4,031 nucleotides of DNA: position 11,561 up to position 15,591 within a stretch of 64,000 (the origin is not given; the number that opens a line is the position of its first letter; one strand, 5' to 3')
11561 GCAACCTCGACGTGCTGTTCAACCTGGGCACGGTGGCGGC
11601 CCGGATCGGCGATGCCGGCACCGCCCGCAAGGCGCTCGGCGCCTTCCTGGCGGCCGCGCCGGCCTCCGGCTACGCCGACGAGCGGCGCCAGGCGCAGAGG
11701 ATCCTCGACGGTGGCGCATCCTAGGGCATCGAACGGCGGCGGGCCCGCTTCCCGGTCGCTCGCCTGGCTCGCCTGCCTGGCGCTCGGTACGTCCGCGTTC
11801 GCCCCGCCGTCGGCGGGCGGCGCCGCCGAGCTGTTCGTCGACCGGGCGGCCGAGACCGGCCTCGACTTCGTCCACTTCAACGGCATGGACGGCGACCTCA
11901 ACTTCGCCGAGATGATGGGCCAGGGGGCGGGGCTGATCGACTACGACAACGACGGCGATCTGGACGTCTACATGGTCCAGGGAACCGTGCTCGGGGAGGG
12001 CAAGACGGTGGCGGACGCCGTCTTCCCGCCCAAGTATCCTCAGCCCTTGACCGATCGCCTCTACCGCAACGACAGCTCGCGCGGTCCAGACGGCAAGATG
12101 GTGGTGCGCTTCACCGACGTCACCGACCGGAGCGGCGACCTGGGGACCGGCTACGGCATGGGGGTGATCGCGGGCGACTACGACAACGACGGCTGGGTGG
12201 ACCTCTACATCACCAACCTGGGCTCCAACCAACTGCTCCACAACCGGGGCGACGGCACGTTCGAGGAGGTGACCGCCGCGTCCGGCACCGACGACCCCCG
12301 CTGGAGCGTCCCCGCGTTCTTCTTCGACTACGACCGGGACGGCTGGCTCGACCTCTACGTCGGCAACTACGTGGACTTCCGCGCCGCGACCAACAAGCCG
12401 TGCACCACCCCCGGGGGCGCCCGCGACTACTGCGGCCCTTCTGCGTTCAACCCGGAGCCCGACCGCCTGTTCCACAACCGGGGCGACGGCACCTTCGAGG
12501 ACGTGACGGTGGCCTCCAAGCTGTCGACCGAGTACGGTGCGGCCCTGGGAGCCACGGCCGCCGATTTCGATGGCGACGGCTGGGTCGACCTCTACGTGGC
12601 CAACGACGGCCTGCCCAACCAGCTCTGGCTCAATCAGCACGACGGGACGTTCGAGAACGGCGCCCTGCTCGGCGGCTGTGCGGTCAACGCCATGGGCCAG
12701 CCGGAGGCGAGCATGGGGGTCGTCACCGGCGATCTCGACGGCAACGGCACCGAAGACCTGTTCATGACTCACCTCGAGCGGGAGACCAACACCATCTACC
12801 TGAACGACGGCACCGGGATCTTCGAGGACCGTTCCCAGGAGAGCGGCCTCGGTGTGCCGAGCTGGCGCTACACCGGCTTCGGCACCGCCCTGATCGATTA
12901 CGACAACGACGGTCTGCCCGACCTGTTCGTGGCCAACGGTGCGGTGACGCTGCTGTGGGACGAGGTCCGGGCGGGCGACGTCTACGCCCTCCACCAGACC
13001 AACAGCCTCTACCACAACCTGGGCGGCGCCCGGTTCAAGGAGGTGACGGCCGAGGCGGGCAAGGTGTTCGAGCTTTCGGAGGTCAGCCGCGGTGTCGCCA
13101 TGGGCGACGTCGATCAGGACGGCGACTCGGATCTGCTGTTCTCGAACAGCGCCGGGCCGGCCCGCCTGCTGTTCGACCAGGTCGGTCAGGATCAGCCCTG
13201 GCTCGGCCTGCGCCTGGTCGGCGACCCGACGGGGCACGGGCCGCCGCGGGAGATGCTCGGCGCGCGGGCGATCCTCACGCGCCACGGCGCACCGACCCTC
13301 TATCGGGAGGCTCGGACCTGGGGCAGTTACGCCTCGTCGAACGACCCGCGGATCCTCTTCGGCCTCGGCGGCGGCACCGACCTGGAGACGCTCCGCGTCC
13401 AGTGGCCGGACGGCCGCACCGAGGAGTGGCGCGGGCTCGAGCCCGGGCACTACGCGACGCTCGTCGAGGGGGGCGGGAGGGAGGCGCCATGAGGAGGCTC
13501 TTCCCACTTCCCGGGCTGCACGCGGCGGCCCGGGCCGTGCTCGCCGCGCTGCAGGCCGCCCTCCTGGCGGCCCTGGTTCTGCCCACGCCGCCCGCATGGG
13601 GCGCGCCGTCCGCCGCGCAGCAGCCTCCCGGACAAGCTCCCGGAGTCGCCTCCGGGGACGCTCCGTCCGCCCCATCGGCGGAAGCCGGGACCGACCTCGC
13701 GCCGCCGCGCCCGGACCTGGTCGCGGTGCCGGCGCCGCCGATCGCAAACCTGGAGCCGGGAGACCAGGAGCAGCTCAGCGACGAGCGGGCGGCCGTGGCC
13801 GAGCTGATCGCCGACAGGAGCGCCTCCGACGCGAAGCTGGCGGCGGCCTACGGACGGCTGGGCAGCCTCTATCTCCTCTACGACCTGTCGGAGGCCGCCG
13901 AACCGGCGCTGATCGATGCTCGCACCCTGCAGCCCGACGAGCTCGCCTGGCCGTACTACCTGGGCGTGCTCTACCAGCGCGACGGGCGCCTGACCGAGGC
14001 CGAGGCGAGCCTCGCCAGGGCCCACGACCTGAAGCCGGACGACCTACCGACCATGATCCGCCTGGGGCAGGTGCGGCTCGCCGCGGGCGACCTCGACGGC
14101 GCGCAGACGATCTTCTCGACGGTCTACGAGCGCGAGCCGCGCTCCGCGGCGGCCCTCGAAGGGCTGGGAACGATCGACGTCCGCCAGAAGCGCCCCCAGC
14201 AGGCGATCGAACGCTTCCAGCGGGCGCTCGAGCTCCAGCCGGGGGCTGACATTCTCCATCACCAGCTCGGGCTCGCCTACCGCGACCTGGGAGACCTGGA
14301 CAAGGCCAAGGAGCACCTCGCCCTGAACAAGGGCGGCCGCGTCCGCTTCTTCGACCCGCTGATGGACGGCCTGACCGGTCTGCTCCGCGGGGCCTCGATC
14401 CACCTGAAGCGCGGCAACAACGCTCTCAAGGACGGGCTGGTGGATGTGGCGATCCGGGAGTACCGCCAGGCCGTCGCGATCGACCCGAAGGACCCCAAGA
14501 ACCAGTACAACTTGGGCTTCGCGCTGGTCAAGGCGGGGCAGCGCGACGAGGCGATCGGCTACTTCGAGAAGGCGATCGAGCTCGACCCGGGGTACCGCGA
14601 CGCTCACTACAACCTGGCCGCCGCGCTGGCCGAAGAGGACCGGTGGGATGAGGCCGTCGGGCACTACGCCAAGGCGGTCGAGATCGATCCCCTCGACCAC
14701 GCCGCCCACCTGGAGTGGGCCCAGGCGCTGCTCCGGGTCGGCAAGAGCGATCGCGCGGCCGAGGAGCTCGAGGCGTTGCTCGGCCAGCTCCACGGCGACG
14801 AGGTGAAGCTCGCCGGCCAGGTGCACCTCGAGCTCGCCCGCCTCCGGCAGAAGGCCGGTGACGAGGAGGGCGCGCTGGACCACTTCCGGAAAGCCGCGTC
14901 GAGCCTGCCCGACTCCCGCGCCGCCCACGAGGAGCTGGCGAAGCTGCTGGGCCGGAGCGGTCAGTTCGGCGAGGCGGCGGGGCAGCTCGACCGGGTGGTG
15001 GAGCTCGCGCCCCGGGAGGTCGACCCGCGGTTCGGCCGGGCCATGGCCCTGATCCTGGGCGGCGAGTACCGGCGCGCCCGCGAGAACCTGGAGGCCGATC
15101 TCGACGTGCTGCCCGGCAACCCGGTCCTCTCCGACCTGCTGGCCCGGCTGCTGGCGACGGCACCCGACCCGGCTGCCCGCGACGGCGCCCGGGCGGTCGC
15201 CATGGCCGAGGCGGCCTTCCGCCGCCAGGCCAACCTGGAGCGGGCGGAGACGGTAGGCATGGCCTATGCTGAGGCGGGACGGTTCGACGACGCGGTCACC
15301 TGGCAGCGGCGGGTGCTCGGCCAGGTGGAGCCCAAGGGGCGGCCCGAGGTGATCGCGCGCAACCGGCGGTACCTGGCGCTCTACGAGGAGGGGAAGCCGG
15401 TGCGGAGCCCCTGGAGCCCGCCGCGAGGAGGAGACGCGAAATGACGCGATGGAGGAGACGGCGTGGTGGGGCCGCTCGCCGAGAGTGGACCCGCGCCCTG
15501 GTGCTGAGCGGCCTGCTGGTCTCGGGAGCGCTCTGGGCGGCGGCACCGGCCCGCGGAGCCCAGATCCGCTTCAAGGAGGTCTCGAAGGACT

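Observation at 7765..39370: Two convergent copies of an exported-protein cassette headed by an Oar-like receptor: candidate undescribed envelope system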

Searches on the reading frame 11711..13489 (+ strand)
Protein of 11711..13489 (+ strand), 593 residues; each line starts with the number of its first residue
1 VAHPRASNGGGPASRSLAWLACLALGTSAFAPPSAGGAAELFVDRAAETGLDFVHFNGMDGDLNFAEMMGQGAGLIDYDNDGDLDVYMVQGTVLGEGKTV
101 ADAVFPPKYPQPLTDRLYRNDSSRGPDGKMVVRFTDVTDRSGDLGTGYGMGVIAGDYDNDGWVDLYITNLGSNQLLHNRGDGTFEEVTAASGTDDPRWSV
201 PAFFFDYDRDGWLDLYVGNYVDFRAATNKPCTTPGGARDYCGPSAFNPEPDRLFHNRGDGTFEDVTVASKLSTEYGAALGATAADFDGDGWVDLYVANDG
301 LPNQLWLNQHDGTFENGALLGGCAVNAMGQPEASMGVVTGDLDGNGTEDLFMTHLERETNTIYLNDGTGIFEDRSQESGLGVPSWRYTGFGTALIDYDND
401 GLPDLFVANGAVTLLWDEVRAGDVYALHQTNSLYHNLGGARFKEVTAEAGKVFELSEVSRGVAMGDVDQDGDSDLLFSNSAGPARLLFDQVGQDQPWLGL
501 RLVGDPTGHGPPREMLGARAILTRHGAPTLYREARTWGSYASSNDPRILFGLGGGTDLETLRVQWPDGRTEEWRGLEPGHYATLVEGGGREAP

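Call 11: search_protein_families(library=pfam, max_evalue=0.01, proteins=[window:11711-13489:+])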
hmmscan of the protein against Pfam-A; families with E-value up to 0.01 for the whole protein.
window:11711-13489:+ (593 aa): 3 families
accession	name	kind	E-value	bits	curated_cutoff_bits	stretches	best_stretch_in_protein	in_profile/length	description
PF13517.12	FG-GAP_3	-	2.1e-48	163.2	26.9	6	156-217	1-61/61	FG-GAP-like repeat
PF01839.29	FG-GAP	-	1.2e-15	57.4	22.1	1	281-300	5-24/37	FG-GAP repeat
PF07593.17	UnbV_ASPIC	-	2.5e-14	53.3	23.4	1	516-580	2-65/68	ASPIC and UnbV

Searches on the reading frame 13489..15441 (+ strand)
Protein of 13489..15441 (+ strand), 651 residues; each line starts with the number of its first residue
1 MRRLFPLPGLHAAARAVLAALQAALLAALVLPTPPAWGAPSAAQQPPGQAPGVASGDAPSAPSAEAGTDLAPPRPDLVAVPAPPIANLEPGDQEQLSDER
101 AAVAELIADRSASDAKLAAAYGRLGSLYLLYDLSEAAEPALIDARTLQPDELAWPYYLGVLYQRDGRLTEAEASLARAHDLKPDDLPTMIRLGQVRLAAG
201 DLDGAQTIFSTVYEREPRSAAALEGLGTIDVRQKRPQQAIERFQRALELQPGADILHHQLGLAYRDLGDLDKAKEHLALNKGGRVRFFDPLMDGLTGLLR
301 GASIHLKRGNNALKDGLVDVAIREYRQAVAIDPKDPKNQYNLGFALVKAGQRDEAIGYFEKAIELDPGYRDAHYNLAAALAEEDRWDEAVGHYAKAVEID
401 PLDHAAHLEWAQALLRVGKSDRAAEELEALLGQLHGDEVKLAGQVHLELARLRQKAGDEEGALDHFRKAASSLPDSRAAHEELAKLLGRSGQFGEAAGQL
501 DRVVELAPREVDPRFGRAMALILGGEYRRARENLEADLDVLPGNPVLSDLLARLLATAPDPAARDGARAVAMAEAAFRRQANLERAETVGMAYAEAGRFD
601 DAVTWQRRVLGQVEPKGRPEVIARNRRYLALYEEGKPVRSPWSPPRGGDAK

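Call 11: search_protein_families(library=pfam, max_evalue=0.01, proteins=[window:13489-15441:+])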
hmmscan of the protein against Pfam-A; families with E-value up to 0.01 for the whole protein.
window:13489-15441:+ (651 aa): 28 families (the best 25 are shown)
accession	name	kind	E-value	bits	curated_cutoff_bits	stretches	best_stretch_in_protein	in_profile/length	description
PF07719.23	TPR_2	-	8.8e-47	153.8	27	3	339-368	4-33/34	Tetratricopeptide repeat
PF14559.12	TPR_19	-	5.7e-32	110.3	25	7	346-389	1-44/68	Tetratricopeptide repeat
PF00515.34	TPR_1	-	9.1e-32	108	27.8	2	340-369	5-34/34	Tetratricopeptide repeat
PF13432.12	TPR_16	-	1.2e-31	109.1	32.7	5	341-403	2-64/65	Tetratricopeptide repeat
PF13431.12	TPR_17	-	1.3e-29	100.4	24.4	3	358-390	1-33/34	Tetratricopeptide repeat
PF13181.12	TPR_8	-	6.8e-28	94.9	25.7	1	339-368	4-33/34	Tetratricopeptide repeat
PF13424.12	TPR_12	-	6e-27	94.1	30.1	3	190-250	7-75/77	Tetratricopeptide repeat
PF13414.12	TPR_11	-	7.3e-26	90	26.8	3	320-350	12-42/42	TPR repeat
PF13428.12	TPR_14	-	7.5e-26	88.4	23.5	3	338-378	3-43/44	Tetratricopeptide repeat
PF23914.1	TPR_CcmH_CycH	-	3.2e-21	76.3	42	1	150-253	49-154/158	Cytochrome c-type biogenesis protein H TPR domain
PF13174.12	TPR_6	-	6.7e-21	73.9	26.3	1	339-367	3-31/33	Tetratricopeptide repeat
PF24575.1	TPR_Slam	-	2.4e-14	54.1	35.2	0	309-355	54-100/104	Surface lipoprotein assembly modifier, N-terminal TPR repeats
PF12895.13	ANAPC3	-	4.2e-14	53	27.2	1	327-395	14-81/82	Anaphase-promoting complex, cyclosome, subunit 3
PF13176.12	TPR_7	-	2.4e-12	46.3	27.9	0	372-403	1-34/36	Tetratricopeptide repeat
PF13374.12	TPR_10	-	5.5e-10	39.4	27.5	0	341-364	7-30/42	Tetratricopeptide repeat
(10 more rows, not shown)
